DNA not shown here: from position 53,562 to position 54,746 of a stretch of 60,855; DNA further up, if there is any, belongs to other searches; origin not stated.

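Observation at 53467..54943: Low-GC islet at tRNA-Asp encoding a coupled DUF488 + Cys-motif hypothetical pair: candidate novel defence or nucleic-acid repair module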

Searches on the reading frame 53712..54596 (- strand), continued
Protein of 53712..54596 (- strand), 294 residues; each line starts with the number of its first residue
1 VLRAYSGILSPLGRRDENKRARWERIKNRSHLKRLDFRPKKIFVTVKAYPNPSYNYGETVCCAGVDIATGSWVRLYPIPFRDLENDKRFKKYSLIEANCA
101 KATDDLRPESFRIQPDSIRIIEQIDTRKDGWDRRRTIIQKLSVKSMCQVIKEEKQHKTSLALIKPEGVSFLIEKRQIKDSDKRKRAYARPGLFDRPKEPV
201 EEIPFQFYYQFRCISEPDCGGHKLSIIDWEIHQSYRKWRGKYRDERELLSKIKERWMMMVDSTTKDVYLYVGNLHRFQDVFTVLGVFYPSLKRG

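Call 40: search_protein_families(library=pfam, proteins=[L015:1355-4291:-, L015:4303-5613:-, L015:5613-7160:-, L015:7187-8320:-, L015:8749-9420:+, L015:650-1099:-, L015:183-638:-, L015:11173-12141:+], max_evalue=0.001)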
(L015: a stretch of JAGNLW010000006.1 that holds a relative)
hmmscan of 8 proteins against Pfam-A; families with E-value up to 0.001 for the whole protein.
L015:1355-4291:- (978 aa): 5 families
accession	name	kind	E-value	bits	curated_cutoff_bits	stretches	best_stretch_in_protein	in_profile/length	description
PF18766.7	SWI2_SNF2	-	3.4e-63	213.7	26.7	1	255-474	1-214/221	SWI2/SNF2 ATPase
PF04851.21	ResIII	-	6.8e-22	78.6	22.5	1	250-409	2-163/164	Type III restriction enzyme, res subunit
PF04313.20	HSDR_N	-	1e-21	78.1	25.1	1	6-195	3-190/198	Type I restriction enzyme R protein N terminus (HSDR_N)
PF22679.2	T1R_D3-like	-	3.7e-16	60.4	27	1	573-648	84-156/158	Type I restriction enzyme subunit R domain 3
PF00270.35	DEAD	-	6.9e-06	26.3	26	1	276-411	18-162/167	DEAD/DEAH box helicase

L015:4303-5613:- (436 aa): 1 family
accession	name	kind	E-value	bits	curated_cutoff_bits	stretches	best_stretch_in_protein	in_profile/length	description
PF01420.25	Methylase_S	-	5.5e-24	85.7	22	2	234-415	1-165/168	Type I restriction modification DNA specificity domain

L015:5613-7160:- (515 aa): 3 families
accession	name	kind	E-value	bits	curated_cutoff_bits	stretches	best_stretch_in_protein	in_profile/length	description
PF02384.22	N6_Mtase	-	1.2e-87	294.7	20.4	1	153-477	3-310/311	N-6 DNA Methylase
PF12161.14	HsdM_N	-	1.3e-23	84.5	24.5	1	6-139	1-133/135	HsdM N-terminal domain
PF01170.24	UPF0020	-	0.00039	20.6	22.3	1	185-267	17-105/197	RMKL-like, methyltransferase domain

L015:7187-8320:- (377 aa): 1 family
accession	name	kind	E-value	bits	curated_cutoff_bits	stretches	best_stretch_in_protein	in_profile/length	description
PF01939.22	NucS_C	-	6.8e-05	23.3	24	1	38-108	2-71/124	Endonuclease NucS C-terminal domain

L015:8749-9420:+ (223 aa): 0 families

L015:650-1099:- (149 aa): 0 families

L015:183-638:- (151 aa): 0 families

L015:11173-12141:+ (322 aa): 0 families

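Call 43: search_protein_families(library=pfam, alignment_id=A1, max_evalue=0.001)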
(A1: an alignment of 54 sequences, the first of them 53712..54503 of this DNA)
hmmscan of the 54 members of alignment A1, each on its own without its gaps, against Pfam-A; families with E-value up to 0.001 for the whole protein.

A. member 1, window:53712-54503:- (263 aa): 1 family
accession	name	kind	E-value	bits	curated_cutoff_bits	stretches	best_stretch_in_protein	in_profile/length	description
PF22557.2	DuOB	-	0.00013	22.5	27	1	27-152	13-150/210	Dual OB-containing domain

B. families by the number of members that match (of 54 scanned): 1 family
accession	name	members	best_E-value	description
PF22557.2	DuOB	28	1.9e-07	Dual OB-containing domain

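Call 53: fold_search(model_id=the predicted structure, library=viral)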
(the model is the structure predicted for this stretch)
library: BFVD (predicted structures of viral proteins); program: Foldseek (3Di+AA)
matches with E <= 10: 545; with E <= 0.001: 4
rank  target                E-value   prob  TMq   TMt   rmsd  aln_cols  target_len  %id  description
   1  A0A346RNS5            1.3e-05  0.99  0.26  0.17  19.4       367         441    9  Lef-3 [Cryptophlebia peltastica nucleopolyhedrovirus]
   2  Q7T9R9                3.2e-05  0.99  0.26  0.20  21.3       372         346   10  Lef-3 [Adoxophyes orana granulovirus]
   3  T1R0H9                5.0e-04  0.97  0.31  0.21  10.6       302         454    9  LEF-3 [Chrysodeixis chalcites nucleopolyhedrovirus]
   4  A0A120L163            7.9e-04  0.92  0.28  0.22  12.7       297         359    8  Uncharacterized protein [Cnaphalocrocis medinalis granulovirus]
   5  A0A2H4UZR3            1.0e-03  0.97  0.30  0.25  10.0       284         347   10  LEF-3 [Operophtera brumata nucleopolyhedrovirus]
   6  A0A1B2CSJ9            1.3e-03  0.99  0.34  0.28  11.1       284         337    8  PlxyGVORF95 protein [Plutella xylostella granulovirus]
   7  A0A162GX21            3.4e-03  0.96  0.34  0.27  10.9       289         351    8  LEF-3 [Mocis latipes granulovirus]
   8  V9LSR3                3.6e-03  0.92  0.33  0.30  10.2       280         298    8  DekiORF86 (Fragment) [Dendrolimus kikuchii nucleopolyhedrovirus]
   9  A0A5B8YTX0            4.3e-03  0.91  0.32  0.19   8.8       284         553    8  LEF-3 [Chrysodeixis includens nucleopolyhedrovirus]
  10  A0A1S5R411            1.1e-02  1.00  0.26  0.35   3.7        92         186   17  Uncharacterized protein [Pseudomonas phage pf16]
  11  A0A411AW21            1.1e-02  0.99  0.24  0.25   5.4        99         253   14  Uncharacterized protein [Pantoea phage vB_PagM_LIET2]
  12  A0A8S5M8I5            1.1e-02  0.69  0.26  0.25  11.0       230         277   10  Prokaryotic membrane lipoprotein lipid attachment site [Caudovirales sp. ctCiv1]
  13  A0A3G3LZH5            1.6e-02  1.00  0.24  0.33   3.9        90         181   14  SsDNA binding protein [Brevibacterium phage Cantare]
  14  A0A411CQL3            2.0e-02  0.99  0.24  0.23   5.6       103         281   10  SsDNA binding protein [Arthrobacter phage Sonali]
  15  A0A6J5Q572            2.1e-02  0.99  0.26  0.27   4.6        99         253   11  Uncharacterized protein [uncultured Caudovirales phage]
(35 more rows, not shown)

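Call 56: search_protein_families(library=pfam, alignment_id=A3, max_evalue=0.00001)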
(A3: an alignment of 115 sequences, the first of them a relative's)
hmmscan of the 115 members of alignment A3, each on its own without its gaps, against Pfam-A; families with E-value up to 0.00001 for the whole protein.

A. member 1, L015:8749-9420:+ (223 aa): 0 families

B. families by the number of members that match (of 115 scanned): 120 families (the first 25 are shown)
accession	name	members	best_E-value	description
PF00795.27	CN_hydrolase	2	4.1e-64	Carbon-nitrogen hydrolase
PF00246.29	Peptidase_M14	2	2.9e-39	Zinc carboxypeptidase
PF01488.26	Shikimate_DH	2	1.7e-34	Shikimate / quinate 5-dehydrogenase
PF00239.26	Resolvase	2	3.7e-20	Resolvase, N terminal domain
PF13417.12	GST_N_3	2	2.4e-17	Glutathione S-transferase, N-terminal domain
PF02798.26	GST_N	2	4.3e-17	Glutathione S-transferase, N-terminal domain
PF07508.19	Recombinase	2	5.6e-16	Recombinase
PF13409.12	GST_N_2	2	5.9e-16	Glutathione S-transferase, N-terminal domain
PF04851.21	ResIII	2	9e-16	Type III restriction enzyme, res subunit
PF00043.30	GST_C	2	3.4e-11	Glutathione S-transferase, C-terminal domain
PF13408.12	Zn_ribbon_recom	2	7.2e-11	Recombinase zinc beta ribbon domain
PF00270.35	DEAD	2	6.3e-10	DEAD/DEAH box helicase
PF17170.10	DUF5128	2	1.1e-09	6-bladed beta-propeller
PF04223.18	CitF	1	4.5e-92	Citrate lyase, alpha subunit (CitF)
PF03989.18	DNA_gyraseA_C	1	1.7e-74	DNA gyrase C-terminal domain, beta-propeller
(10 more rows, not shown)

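Call 57: search_protein_families(library=pfam, alignment_id=A4, max_evalue=0.00001)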
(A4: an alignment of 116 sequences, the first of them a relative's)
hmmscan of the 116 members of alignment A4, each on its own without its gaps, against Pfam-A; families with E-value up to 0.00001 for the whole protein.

A. member 1, L058:7817-8284:+ (155 aa): 0 families

B. families by the number of members that match (of 116 scanned): 110 families (the first 25 are shown)
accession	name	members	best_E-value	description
PF04343.18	DUF488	3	4.1e-27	Domain of unknown function DUF488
PF00656.27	Peptidase_C14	2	1.2e-43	Caspase domain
PF01555.25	N6_N4_Mtase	2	4.4e-31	DNA methylase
PF10592.14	AIPR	2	8.7e-22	AIPR protein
PF04055.27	Radical_SAM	2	2.7e-18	Radical SAM superfamily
PF00717.28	Peptidase_S24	2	1.8e-16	Peptidase S24-like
PF21016.3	RlmN_N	2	1.4e-09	Ribosomal RNA large subunit methyltransferase N-terminal domain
PF17132.9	Glyco_hydro_106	1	8.1e-187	alpha-L-rhamnosidase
PF03023.19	MurJ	1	1.5e-125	Lipid II flippase MurJ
PF00224.27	PK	1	4.2e-111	Pyruvate kinase, barrel domain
PF09848.15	SLFN-g3_helicase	1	1.8e-84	Schlafen group 3, DNA/RNA helicase domain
PF25216.1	Volactin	1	1.5e-80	Volactin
PF14236.12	DruA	1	5.4e-73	Druantia protein DruA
PF07991.19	KARI_N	1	4.1e-71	Acetohydroxy acid isomeroreductase, NADPH-binding domain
PF07944.18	Beta-AFase-like_GH127_cat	1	2.5e-69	Beta-L-arabinofuranosidase, GH127 catalytic domain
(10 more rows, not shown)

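Call 60: search_protein_families(library=padloc, alignment_id=A3, max_evalue=1e-10)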
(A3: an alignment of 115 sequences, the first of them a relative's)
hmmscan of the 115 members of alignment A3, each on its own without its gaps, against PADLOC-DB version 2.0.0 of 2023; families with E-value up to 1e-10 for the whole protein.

A. member 1, L015:8749-9420:+ (223 aa): 0 families

B. families by the number of members that match (of 115 scanned): 98 families (the first 25 are shown)
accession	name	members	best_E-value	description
PDLC04135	mad3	2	3.1e-58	mads_3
PDLC03647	REase_III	1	3.7e-235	Type III restriction enzyme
PDLC03653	REase_III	1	2e-186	Type III restriction enzyme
PDLC03640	MTase_III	1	2.8e-142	Type III methyltransferase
PDLC03644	MTase_III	1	2.3e-132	Type III methyltransferase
PDLC02270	AbiEi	1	6.5e-108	AbiEi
PDLC03634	MTase_III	1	2.9e-86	Type III methyltransferase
PDLC03649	REase_III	1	1.3e-78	Type III restriction enzyme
PDLC03641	MTase_III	1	7.3e-74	Type III methyltransferase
PDLC03636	MTase_III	1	2.1e-59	Type III methyltransferase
PDLC03642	MTase_III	1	4.6e-57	Type III methyltransferase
PDLC03650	REase_III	1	2.1e-54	Type III restriction enzyme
PDLC03635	MTase_III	1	3.5e-47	Type III methyltransferase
PDLC03639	MTase_III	1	5.1e-47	Type III methyltransferase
PDLC03637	MTase_III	1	9.5e-46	Type III methyltransferase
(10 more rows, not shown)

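Call 61: search_protein_families(library=padloc, alignment_id=A4, max_evalue=1e-10)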
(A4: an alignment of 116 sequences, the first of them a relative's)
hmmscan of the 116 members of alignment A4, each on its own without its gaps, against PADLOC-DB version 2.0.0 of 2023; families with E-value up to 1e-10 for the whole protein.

A. member 1, L058:7817-8284:+ (155 aa): 0 families

B. families by the number of members that match (of 116 scanned): 57 families (the first 25 are shown)
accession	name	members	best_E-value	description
PDLC04505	PDC-M19A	3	1.1e-28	-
PDLC04658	PDC-M45C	3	2.6e-17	-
PDLC04657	PDC-M45B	3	1.1e-16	-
PDLC04504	PDC-M19A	3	1.4e-15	-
PDLC03634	MTase_III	2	1.5e-186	Type III methyltransferase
PDLC03641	MTase_III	2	4.9e-109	Type III methyltransferase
PDLC03637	MTase_III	2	3.8e-108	Type III methyltransferase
PDLC03644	MTase_III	2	8.7e-90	Type III methyltransferase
PDLC03642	MTase_III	2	1.6e-76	Type III methyltransferase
PDLC03645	MTase_III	2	1.4e-72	Type III methyltransferase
PDLC03640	MTase_III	2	8.2e-71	Type III methyltransferase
PDLC03639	MTase_III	2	5.9e-59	Type III methyltransferase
PDLC03636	MTase_III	2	7e-51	Type III methyltransferase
PDLC03646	MTase_III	2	3.9e-50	Type III methyltransferase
PDLC03643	MTase_III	2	1.2e-42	Type III methyltransferase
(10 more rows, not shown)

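Call 65: search_dna_similar(query=window:53712-54503:-, collection=plasmids, mode=protein, max_evalue=0.001, max_rows=25)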
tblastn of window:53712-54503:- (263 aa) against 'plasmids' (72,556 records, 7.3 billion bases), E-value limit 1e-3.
Records with a match: 24; places in all: 25; records where one place covers at least 80% of the query: 22.
Best place of each record, by identity: <60% 24.
By first word of the organism name: Rhizobium 7; Streptomyces 2; Sulfolobus 2; Calothrix 1; Fischerella 1; Pseudomonas 1; Arthrobacter 1; Paraburkholderia 1; Massilia 1; Burkholderia 1; and 6 more.
By predicted mobility (MOB-suite, as given by PLSDB): conjugative 11; non-mobilizable 9; mobilizable 4.
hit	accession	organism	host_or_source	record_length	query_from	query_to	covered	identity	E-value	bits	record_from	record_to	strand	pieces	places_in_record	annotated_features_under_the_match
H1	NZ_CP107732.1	Streptomyces canus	-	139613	10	258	95%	37.7%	9e-48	176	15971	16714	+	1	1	hypothetical protein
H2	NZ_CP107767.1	Streptomyces griseorubiginosus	-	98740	10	258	95%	35.1%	2e-40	155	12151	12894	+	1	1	hypothetical protein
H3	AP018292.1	Calothrix sp. NIES-4105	-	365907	9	260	96%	34.2%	6e-38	148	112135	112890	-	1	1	hypothetical protein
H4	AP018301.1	Fischerella sp. NIES-4106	-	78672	9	260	96%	34.2%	4e-36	142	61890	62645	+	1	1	hypothetical protein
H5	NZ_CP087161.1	Pseudomonas sp. CIP-10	-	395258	7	258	96%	33.3%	2e-38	149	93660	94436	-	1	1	hypothetical protein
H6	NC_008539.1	Arthrobacter sp. FB24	-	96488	10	256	94%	32.9%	2e-27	117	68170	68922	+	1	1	hypothetical protein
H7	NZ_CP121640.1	Rhizobium leguminosarum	Trifolium ambiguum,cell culture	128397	10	258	95%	32.0%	3e-30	126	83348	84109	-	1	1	hypothetical protein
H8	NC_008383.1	Rhizobium johnstonii 3841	-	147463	10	258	95%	31.6%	5e-30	125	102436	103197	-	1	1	hypothetical protein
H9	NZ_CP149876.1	Rhizobium sp. T1473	Medicago sativa,Cell Culture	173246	10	258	95%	31.6%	5e-30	125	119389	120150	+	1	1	hypothetical protein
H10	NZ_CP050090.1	Rhizobium leguminosarum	Trifolium pratense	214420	10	258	95%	31.6%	5e-30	125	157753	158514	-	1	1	hypothetical protein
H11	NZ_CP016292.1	Rhizobium leguminosarum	Vavilovia formosa,cell culture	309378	10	258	95%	31.6%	5e-30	125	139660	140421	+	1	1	hypothetical protein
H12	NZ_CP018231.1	Rhizobium leguminosarum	Vavilovia formosa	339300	10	258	95%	31.6%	5e-30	125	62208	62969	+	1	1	hypothetical protein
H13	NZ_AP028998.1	Paraburkholderia sp. 22B1P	-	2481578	7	258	96%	31.1%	9e-30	124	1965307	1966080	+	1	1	none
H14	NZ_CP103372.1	Massilia sp. H6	Whole genome of bacteria,soil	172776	9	258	95%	30.0%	3e-26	114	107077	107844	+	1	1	hypothetical protein | DUF488 domain-containing protein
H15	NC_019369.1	Burkholderia cepacia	-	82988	9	258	95%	29.8%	4e-24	108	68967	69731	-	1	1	hypothetical protein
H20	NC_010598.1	Sulfolobus islandicus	-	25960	9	258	95%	25.9%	5e-14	79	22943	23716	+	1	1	hypothetical protein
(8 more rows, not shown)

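Call 66: search_dna_similar(query=window:53712-54503:-, collection=phages, mode=protein, max_evalue=0.001, max_rows=25)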
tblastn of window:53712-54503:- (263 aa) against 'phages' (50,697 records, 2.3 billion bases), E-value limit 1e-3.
Records with a match: 7; places in all: 7; records where one place covers at least 80% of the query: 7.
Best place of each record, by identity: <60% 7.
By first word of the organism name: Gordonia 7.
By host as written in the record: Gordonia terrae 3612 7.
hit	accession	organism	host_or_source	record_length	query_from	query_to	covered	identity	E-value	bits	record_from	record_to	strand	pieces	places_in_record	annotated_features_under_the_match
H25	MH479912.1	Gordonia phage Eviarto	Gordonia terrae 3612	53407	10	259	95%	32.8%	9e-42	157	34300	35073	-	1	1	43: hypothetical protein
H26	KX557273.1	Gordonia phage BatStarr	Gordonia terrae 3612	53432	10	259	95%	32.8%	9e-42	157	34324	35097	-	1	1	43: hypothetical protein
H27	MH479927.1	Gordonia phage TimTam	Gordonia terrae 3612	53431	10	259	95%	32.8%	9e-42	157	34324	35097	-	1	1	43: hypothetical protein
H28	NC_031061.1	Gordonia phage Nymphadora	Gordonia terrae 3612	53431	10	259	95%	32.8%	9e-42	157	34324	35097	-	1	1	43: hypothetical protein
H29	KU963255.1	Gordonia phage Nymphadora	Gordonia terrae 3612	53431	10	259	95%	32.8%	9e-42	157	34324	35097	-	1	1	43: hypothetical protein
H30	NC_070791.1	Gordonia phage Herod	Gordonia terrae 3612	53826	10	259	95%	32.8%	9e-42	157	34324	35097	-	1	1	43: hypothetical protein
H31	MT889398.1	Gordonia phage Herod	Gordonia terrae 3612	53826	10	259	95%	32.8%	9e-42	157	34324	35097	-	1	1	43: hypothetical protein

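Call 67: get_annotated_region(hit=H25, flank=5000)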
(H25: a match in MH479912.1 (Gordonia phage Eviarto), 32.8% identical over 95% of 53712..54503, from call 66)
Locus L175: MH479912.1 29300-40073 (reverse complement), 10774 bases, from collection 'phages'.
description: Gordonia phage Eviarto, complete genome.
organism: Gordonia phage Eviarto (NCBI taxid 2250391)
taxonomy: Viruses; Duplodnaviria; Heunggongvirae; Uroviricota; Caudoviricetes; Nymbaxtervirinae; Nymphadoravirus; Nymphadoravirus nymphadora
host: Gordonia terrae 3612; source: soil; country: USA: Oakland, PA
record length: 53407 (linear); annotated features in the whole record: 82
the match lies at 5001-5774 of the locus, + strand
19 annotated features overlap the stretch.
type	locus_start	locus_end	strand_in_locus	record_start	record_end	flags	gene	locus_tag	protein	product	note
CDS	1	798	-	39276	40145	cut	54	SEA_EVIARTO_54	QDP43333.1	hypothetical protein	-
CDS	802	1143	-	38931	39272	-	53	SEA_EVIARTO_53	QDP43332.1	hypothetical protein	-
CDS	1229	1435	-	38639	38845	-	52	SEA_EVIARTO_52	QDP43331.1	hypothetical protein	-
CDS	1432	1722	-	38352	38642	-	51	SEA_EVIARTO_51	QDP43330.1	hypothetical protein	-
CDS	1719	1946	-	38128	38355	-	50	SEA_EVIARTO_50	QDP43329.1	hypothetical protein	-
CDS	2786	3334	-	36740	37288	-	47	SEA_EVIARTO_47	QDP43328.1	hypothetical protein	-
CDS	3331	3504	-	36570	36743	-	46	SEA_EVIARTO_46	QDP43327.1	hypothetical protein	-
CDS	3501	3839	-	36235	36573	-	45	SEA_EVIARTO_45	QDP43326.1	hypothetical protein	-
CDS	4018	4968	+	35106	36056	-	44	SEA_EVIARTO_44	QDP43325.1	immunity repressor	-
CDS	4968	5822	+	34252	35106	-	43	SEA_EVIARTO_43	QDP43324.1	hypothetical protein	-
CDS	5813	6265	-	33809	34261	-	42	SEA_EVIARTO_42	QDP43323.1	hypothetical protein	-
CDS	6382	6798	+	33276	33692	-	41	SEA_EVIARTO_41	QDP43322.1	peptidase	-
CDS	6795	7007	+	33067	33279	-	40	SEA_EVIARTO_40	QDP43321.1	helix-turn-helix DNA binding domain protein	-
CDS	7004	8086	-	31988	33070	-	39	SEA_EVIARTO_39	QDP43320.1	integrase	Integrase (Y-int)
CDS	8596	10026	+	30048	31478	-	38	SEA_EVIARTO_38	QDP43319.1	hypothetical protein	-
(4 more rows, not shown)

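Call 68: get_annotated_region(hit=H8, flank=5000)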
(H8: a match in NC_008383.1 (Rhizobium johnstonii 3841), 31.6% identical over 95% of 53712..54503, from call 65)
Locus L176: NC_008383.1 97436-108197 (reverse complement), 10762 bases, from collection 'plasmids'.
description: Rhizobium johnstonii 3841 plasmid pRL8, complete sequence
organism: Rhizobium johnstonii 3841 (NCBI taxid 216596)
taxonomy: Bacteria; Pseudomonadota; Alphaproteobacteria; Hyphomicrobiales; Rhizobiaceae; Rhizobium; Rhizobium johnstonii; Rhizobium johnstonii 3841
host: -; source: -; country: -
typing (MOB-suite, as given by PLSDB): conjugative; replicon rep_cluster_577; relaxase MOBQ; mating-pair formation MPF_T
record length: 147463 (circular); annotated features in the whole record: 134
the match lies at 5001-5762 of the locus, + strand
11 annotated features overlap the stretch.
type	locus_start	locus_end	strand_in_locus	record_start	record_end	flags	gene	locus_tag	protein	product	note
CDS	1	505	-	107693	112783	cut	-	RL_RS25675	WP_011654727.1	DEAD/DEAH box helicase family protein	-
CDS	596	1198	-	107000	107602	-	-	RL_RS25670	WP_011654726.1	DUF1419 domain-containing protein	-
CDS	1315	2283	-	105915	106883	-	-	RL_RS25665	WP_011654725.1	DUF3991 and toprim domain-containing protein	-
CDS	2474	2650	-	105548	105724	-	-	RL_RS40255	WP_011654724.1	hypothetical protein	-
CDS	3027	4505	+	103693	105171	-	-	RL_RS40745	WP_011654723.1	hypothetical protein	-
CDS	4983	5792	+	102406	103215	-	-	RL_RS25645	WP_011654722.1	hypothetical protein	-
CDS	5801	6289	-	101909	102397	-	-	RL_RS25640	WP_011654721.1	DUF488 domain-containing protein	-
CDS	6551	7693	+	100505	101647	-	-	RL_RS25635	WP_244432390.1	hypothetical protein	-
CDS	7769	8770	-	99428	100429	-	-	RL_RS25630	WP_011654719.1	IS30-like element ISRle2 family transposase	-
CDS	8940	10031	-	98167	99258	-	ugpC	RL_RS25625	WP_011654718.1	sn-glycerol-3-phosphate ABC transporter ATP-binding protein UgpC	-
CDS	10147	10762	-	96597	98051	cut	-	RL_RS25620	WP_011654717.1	extracellular solute-binding protein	-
